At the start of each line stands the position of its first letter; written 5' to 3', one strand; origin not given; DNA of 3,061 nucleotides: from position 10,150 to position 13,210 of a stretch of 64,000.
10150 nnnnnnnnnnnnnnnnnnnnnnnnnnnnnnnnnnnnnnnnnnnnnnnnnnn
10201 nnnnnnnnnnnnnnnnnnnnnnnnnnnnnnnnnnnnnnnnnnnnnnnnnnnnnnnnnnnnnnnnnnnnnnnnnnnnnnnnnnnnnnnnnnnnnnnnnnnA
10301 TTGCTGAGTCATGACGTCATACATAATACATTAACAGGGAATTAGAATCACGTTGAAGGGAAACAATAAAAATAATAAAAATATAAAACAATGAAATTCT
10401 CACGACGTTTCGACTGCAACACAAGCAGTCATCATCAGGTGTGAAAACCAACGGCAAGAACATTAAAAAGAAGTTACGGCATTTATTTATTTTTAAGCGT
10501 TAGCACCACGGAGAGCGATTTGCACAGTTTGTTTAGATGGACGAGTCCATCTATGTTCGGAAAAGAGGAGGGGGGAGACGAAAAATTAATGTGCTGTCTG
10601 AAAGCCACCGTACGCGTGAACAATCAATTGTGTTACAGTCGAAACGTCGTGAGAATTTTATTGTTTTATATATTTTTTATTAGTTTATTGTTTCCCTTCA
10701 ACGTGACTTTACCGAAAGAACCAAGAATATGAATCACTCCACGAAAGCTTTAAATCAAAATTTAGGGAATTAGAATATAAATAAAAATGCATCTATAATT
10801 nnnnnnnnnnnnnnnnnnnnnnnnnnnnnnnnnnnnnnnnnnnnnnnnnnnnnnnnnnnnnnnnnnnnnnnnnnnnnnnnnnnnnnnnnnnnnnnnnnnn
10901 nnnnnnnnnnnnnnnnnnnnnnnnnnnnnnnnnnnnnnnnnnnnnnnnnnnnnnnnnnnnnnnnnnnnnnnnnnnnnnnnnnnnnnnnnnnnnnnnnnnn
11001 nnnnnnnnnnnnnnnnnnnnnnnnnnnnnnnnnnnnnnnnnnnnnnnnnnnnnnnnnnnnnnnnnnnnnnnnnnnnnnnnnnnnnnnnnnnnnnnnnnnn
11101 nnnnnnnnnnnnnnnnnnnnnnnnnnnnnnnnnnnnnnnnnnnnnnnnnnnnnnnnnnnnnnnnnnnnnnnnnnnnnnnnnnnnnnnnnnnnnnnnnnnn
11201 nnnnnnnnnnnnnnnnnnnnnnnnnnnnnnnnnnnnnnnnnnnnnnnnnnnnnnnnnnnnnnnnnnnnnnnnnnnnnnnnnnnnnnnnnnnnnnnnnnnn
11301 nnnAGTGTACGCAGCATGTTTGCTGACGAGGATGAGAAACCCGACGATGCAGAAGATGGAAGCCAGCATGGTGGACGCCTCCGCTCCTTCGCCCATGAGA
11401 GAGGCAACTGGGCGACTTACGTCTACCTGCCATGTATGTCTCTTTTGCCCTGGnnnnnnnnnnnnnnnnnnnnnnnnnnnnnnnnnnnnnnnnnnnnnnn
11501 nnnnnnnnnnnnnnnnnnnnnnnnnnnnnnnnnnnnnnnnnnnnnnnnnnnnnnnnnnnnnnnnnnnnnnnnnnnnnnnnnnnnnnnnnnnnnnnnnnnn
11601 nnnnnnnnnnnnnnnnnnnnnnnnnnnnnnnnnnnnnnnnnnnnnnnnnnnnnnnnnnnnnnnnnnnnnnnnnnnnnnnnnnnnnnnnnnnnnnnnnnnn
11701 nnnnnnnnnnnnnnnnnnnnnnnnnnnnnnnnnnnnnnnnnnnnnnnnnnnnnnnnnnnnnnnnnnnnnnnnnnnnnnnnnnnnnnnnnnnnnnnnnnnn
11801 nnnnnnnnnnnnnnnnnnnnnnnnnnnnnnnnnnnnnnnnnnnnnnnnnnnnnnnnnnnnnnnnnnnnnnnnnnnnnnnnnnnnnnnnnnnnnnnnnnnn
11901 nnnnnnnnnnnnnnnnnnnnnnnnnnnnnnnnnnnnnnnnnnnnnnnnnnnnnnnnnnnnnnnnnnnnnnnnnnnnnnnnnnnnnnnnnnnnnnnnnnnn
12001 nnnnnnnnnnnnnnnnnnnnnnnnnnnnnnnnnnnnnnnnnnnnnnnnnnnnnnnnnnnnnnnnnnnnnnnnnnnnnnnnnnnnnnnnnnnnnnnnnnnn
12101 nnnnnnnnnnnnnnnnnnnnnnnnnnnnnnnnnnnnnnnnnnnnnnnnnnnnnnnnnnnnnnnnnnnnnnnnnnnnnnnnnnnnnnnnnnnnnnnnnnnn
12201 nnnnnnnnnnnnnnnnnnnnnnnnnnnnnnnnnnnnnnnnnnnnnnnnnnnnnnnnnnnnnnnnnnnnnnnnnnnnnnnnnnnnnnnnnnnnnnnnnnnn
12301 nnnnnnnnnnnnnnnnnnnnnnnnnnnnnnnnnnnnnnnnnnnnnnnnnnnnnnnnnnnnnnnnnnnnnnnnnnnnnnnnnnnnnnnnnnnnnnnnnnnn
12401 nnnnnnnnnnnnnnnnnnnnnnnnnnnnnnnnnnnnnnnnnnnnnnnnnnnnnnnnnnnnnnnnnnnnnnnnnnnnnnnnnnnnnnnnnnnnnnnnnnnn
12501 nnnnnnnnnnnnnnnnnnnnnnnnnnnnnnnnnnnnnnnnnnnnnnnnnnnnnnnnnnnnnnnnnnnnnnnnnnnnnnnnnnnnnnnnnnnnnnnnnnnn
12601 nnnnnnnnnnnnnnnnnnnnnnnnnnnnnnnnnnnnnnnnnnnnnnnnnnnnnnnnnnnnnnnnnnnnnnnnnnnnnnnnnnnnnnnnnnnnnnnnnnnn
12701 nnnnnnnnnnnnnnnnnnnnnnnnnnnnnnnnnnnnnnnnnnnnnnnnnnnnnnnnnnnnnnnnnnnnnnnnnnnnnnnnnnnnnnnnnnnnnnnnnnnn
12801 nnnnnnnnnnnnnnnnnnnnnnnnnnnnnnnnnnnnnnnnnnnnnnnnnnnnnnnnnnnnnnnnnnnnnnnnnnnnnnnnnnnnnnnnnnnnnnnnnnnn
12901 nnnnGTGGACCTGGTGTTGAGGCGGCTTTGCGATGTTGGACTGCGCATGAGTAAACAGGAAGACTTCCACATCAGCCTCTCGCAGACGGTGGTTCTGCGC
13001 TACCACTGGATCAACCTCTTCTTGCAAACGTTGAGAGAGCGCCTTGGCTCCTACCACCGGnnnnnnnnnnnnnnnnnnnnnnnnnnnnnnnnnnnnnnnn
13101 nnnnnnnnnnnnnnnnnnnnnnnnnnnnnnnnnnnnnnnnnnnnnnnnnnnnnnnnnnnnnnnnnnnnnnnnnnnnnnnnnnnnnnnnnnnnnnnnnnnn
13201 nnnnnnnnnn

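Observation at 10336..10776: Hammerhead-bearing PLE fragments with apparent target-site duplications (12 bp and 11 bp)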

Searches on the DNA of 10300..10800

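Call 8: search_rna_families(source=window, start=10300, end=10800, threshold=evalue, max_evalue=10, show_alignments=4)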
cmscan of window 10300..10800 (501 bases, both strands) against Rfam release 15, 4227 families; matches with E-value up to 10: 2.
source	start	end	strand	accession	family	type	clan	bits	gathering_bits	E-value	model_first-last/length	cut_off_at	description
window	10363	10417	+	RF01675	CrcZ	Gene; sRNA;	-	13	95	0.27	1-398/398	no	Pseudomonas sRNA CrcZ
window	10610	10691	-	RF01675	CrcZ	Gene; sRNA;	-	8.8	95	4.3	1-398/398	no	Pseudomonas sRNA CrcZ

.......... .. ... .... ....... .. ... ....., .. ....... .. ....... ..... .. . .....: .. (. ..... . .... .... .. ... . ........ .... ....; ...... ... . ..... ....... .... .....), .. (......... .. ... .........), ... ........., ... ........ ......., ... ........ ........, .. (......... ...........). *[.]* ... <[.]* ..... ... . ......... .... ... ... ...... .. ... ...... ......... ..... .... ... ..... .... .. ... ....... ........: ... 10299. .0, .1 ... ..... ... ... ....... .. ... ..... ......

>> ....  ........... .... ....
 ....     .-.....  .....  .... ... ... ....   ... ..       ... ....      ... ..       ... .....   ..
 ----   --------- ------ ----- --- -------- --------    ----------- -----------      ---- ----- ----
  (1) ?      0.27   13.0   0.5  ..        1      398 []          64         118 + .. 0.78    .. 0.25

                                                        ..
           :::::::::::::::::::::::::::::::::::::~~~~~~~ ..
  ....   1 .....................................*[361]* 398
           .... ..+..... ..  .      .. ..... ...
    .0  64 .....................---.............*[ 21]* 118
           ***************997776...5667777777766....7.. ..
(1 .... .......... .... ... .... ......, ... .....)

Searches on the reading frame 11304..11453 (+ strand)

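Call 21: search_protein_families(library=pfam, proteins=[window:11304-11453:+], max_evalue=0.1)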
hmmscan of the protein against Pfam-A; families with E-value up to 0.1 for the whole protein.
seq(50 aa): 1 family
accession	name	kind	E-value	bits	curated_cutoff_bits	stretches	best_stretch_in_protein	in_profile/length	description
PF09749.15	HVSL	-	1e-11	45.2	26.8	1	2-45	7-49/242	Uncharacterised conserved protein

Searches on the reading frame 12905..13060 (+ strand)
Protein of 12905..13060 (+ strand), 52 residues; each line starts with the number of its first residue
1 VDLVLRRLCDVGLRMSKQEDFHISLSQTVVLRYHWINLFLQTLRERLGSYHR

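Call 21: search_protein_families(library=pfam, proteins=[window:12905-13060:+], max_evalue=0.1)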
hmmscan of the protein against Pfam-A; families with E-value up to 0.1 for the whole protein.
seq(52 aa): 1 family
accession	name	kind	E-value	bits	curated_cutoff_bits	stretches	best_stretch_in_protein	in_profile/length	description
PF09749.15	HVSL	-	5.2e-09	36.3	26.8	1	15-48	83-116/242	Uncharacterised conserved protein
